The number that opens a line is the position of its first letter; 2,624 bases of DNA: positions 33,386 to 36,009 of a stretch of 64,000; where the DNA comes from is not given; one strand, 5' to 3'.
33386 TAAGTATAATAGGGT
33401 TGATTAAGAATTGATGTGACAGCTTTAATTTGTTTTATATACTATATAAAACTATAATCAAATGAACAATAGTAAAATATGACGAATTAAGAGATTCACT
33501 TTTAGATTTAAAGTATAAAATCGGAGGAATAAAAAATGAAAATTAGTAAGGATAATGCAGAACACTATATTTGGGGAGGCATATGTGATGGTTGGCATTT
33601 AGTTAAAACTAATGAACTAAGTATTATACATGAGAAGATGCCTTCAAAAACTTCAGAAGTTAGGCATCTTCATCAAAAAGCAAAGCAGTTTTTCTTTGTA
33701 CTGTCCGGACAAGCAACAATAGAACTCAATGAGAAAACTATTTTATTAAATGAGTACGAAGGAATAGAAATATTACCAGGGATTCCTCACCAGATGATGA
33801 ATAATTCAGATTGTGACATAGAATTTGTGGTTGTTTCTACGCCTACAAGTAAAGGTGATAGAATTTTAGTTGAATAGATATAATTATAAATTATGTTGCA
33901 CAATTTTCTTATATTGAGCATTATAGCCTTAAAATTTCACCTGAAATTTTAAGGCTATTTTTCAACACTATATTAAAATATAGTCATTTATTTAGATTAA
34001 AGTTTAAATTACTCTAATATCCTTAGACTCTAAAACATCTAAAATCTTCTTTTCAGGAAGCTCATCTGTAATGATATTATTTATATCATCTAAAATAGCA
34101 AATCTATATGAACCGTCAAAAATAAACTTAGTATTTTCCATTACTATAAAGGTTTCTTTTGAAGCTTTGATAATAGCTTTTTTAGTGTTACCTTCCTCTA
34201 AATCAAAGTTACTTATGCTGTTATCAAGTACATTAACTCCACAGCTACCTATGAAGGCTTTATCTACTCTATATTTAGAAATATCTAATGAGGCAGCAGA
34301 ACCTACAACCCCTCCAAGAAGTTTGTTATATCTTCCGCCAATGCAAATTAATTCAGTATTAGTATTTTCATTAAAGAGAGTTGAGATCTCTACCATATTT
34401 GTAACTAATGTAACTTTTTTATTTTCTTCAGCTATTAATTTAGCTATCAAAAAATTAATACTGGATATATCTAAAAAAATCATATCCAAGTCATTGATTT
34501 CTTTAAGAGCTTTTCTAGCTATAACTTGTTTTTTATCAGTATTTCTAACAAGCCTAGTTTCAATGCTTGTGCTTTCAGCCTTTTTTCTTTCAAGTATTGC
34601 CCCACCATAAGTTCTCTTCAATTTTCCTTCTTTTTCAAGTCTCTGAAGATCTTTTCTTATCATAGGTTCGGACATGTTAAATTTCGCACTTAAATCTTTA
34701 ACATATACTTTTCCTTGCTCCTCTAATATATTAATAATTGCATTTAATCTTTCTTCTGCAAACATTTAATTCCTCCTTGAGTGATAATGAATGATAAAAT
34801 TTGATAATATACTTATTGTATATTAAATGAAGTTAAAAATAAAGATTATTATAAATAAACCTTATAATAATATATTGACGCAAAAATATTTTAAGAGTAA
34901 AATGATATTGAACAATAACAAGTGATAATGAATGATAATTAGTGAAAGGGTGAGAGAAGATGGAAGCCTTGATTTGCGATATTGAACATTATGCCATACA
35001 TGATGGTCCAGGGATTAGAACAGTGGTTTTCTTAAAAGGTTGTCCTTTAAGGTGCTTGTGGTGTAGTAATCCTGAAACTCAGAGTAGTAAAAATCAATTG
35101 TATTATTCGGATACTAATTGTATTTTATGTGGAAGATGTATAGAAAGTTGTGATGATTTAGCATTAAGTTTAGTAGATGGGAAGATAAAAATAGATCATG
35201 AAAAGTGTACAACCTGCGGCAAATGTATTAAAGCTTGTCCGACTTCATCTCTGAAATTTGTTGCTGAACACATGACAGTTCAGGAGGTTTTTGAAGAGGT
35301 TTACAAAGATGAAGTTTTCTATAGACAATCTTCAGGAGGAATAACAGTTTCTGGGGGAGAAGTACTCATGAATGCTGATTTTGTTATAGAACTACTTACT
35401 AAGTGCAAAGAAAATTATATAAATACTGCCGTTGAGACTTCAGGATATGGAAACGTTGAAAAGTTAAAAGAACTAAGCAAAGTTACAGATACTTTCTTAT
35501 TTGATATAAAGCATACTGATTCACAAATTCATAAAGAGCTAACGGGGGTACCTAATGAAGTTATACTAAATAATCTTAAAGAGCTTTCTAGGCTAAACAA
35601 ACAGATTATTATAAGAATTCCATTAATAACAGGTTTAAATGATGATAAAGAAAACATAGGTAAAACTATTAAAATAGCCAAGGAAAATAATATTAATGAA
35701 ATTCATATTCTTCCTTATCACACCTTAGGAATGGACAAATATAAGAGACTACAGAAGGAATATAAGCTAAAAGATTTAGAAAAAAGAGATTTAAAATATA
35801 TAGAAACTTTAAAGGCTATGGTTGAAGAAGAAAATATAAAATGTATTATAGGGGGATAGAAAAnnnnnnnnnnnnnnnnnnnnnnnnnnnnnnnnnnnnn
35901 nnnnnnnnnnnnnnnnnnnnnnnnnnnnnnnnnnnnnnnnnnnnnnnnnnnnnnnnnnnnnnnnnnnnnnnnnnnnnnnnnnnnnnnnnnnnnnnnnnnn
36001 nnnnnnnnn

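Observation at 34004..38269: DeoR-regulated glycyl-radical enzyme of the dehydratase/lyase clade with unknown substrate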

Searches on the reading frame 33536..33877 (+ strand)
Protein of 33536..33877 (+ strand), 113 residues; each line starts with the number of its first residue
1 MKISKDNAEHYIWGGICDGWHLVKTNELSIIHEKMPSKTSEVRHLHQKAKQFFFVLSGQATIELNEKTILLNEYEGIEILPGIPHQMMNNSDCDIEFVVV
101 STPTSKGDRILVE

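Call 4: search_protein_families(library=ncbifam, proteins=[window:33536-33877:+])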
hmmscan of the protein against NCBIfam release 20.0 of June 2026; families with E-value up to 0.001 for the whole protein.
window:33536-33877:+ (113 aa): 1 family
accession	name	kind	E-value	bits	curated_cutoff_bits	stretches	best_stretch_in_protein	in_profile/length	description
TIGR01479.1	GMP_PMI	equivalog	2.8e-05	23.1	372.95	1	36-102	384-449/467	mannose-1-phosphate guanylyltransferase/mannose-6-phosphate isomerase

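Call 14: search_protein_families(library=pfam, proteins=[window:33536-33877:+])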
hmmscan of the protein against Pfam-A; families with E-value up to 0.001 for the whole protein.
window:33536-33877:+ (113 aa): 3 families
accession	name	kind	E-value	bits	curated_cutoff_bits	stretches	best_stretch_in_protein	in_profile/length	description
PF07883.17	Cupin_2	-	1.6e-11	44.1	27.2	1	34-100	4-69/70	Cupin domain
PF01050.24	MannoseP_isomer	-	8e-05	23.3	23.6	1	18-101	20-101/116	Mannose-6-phosphate isomerase C-terminal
PF05523.17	FdtA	-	0.00023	21.4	23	1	35-101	40-111/131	WxcM-like, C-terminal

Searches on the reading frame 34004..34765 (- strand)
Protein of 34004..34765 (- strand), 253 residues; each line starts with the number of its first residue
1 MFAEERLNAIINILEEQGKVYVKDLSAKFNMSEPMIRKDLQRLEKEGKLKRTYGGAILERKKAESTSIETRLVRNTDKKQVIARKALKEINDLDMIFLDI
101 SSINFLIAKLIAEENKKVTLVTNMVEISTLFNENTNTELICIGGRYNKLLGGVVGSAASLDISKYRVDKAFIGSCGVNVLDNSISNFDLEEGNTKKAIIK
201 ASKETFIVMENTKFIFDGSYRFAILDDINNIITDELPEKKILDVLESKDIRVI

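Call 4: search_protein_families(library=ncbifam, proteins=[window:34004-34765:-])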
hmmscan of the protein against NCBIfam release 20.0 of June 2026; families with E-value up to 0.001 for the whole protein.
window:34004-34765:- (253 aa): 13 families
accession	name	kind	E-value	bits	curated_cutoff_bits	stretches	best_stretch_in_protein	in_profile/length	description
NF041397.1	TranRegGlpR_Halo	equivalog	2.9e-45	154.9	300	1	1-252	1-249/253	HTH-type transcriptional regulator GlpR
NF007753.1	PRK10434.1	equivalog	5.2e-37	127.8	350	1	3-253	3-251/253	glucitol operon DNA-binding transcriptional repressor SrlR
NF008154.0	PRK10906.1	equivalog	2.3e-36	125.4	331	1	5-251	5-248/252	DeoR/GlpR family transcriptional regulator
NF040755.1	AgaR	equivalog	1.1e-35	123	260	1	3-253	4-254/256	transcriptional repressor AgaR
NF007316.0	PRK09802.1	equivalog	3.1e-31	108.6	351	1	4-253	16-265/269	DeoR family transcriptional regulator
NF040887.2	trans_reg_YciT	exception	7.8e-31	107.5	450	1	6-252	4-243/246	DNA-binding transcriptional regulator YciT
NF040890.1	trans_reg_YgbI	equivalog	1.4e-28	100.1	400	1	1-252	1-249/253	DNA-binding transcriptional repressor YgbI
NF010034.0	PRK13509.1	equivalog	9e-24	84.2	244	1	4-253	4-249/251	HTH-type transcriptional regulator UlaR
NF007720.0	PRK10411.1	equivalog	4.5e-23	81.8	259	1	4-238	3-236/243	L-fucose operon activator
NF007961.0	PRK10681.1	equivalog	1e-18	67.7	244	1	4-252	6-250/252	DNA-binding transcriptional repressor DeoR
NF041395.1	TranRegLrpA1_Halo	equivalog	1.3e-07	31.7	250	1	3-121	3-118/142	HTH-type transcriptional regulator LrpA1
TIGR01884.1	cas_HTH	subfamily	7.4e-05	22.2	60.2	1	8-51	145-188/202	CRISPR-associated CARF protein Csa3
NF033788.1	HTH_metalloreg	subfamily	0.00081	19.2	55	0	8-50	14-56/77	metalloregulator ArsR/SmtB family transcription factor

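Call 14: search_protein_families(library=pfam, proteins=[window:34004-34765:-])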
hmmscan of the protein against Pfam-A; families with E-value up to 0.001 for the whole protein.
window:34004-34765:- (253 aa): 8 families
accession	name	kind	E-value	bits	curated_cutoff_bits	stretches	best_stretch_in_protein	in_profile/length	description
PF00455.28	DeoRC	-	1.3e-37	129.7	31.8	1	75-235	2-160/160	DeoR C terminal sensor domain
PF08220.18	HTH_DeoR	-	9.5e-15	54.5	21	1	6-58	1-53/57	DeoR-like helix-turn-helix domain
PF08279.18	HTH_11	-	3.3e-06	27.3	25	1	6-47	1-43/55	HTH domain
PF09012.17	FeoC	-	0.00013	22.5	21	1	8-52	3-47/69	FeoC like transcriptional regulator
PF01325.25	Fe_dep_repress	-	0.00023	21.8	26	1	3-48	6-51/60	Iron dependent repressor, N-terminal DNA binding domain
PF13412.12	HTH_24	-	0.00037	20.4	21.9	0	9-49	7-47/48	Winged helix-turn-helix DNA-binding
PF01022.26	HTH_5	-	0.00041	20.6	22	0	10-47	7-43/47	Bacterial regulatory protein, arsR family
PF19187.6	HTH_PafC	-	0.0006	20.1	32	0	6-62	5-60/115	PafC helix-turn-helix domain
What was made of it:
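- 34004..34765 (-): DeoR-family repressor gene (253 aa), divergent from the activase-GRE operon. Pfam HTH_DeoR (residues 6-58) and the DeoRC sensor domain (75-235) (call 14).
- Checked: DeoR gene: 34004-34765 (-), 253 aa, with Pfam HTH_DeoR and DeoRC domains (call 14).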

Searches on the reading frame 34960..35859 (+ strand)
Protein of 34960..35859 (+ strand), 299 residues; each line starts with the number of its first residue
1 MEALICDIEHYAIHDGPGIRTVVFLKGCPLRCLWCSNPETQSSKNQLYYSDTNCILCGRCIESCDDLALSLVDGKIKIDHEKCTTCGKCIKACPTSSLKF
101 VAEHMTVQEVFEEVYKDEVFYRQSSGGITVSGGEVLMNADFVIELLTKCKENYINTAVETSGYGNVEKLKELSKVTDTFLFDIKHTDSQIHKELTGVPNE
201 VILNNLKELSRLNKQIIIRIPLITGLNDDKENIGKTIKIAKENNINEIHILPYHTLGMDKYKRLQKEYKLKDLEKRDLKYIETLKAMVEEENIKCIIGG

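Call 4: search_protein_families(library=ncbifam, proteins=[window:34960-35859:+])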
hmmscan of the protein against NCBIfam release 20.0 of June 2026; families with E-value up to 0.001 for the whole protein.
window:34960-35859:+ (299 aa): 75 families (the best 25 are shown)
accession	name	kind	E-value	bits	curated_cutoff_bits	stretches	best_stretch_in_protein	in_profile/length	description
NF043069.1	T4HPD_activ_SAM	equivalog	8.3e-110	366.8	425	1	3-299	2-299/299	trans-4-hydroxy-L-proline dehydratase activase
TIGR02494.1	PFLE_PFLC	subfamily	1.2e-106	356.3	174.35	1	5-290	1-291/293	glycyl-radical enzyme activating protein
NF033719.1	ind_deCO2_activ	equivalog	1e-96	323.8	425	1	4-297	2-302/302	indoleacetate decarboxylase activase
NF048010.1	SfplDhtActHpsHDes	equivalog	4.2e-94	314.7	430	1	4-287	7-297/298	(2S)-3-sulfopropanediol dehydratase activating enzyme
TIGR04395.1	cutC_activ_rSAM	equivalog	7.5e-93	311.2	360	1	3-284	5-296/309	choline TMA-lyase-activating enzyme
NF033717.2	HPDL_rSAM_activ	equivalog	1.8e-84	283.6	420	1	2-298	3-306/311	4-hydroxyphenylacetate decarboxylase activase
NF048008.1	SfplDhtActHpfHKleb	equivalog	2.7e-84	283.1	500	1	5-298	2-306/308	(2S)-3-sulfopropanediol dehydratase activating enzyme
NF007483.0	PRK10076.1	equivalog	2.6e-72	243.5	326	2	81-299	71-292/292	[formate-C-acetyltransferase]-activating enzyme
TIGR04003.1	rSAM_BssD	equivalog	8.4e-71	238.7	496.45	1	4-296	2-304/314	[benzylsuccinate synthase]-activating enzyme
TIGR02493.1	PFLA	equivalog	6e-61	205.8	231.75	2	102-290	43-234/235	pyruvate formate-lyase-activating protein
TIGR04041.1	activase_YjjW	hypoth_equivalog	8.3e-58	196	250.2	1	3-275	2-260/276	YjjW family glycine radical enzyme activase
NF008356.0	PRK11145.1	equivalog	2.4e-45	154.8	375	2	103-294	49-243/246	pyruvate formate lyase 1-activating protein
TIGR02495.1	NrdG2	equivalog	4.2e-12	45.8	131.15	2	104-244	46-184/193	anaerobic ribonucleoside-triphosphate reductase activating protein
TIGR02491.1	NrdG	equivalog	5.9e-11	42.5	126.1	1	6-47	3-44/154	anaerobic ribonucleoside-triphosphate reductase activating protein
NF005503.0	PRK07118.1-2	equivalog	1.9e-10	40.4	252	1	53-106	139-192/292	RnfABCDGE type electron transport complex subunit B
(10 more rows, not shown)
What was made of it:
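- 34960..35859 (+): GRE-activating radical-SAM enzyme (299 aa) with two extra ferredoxin-type 4Cys motifs. TIGR02494 scores 356 bits against a cut-off of 174 (call 4).
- Checked: Activase: 34960-35859 (+), 299 aa. TIGR02494 scores 356 bits against a cut-off of 174 (call 4).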
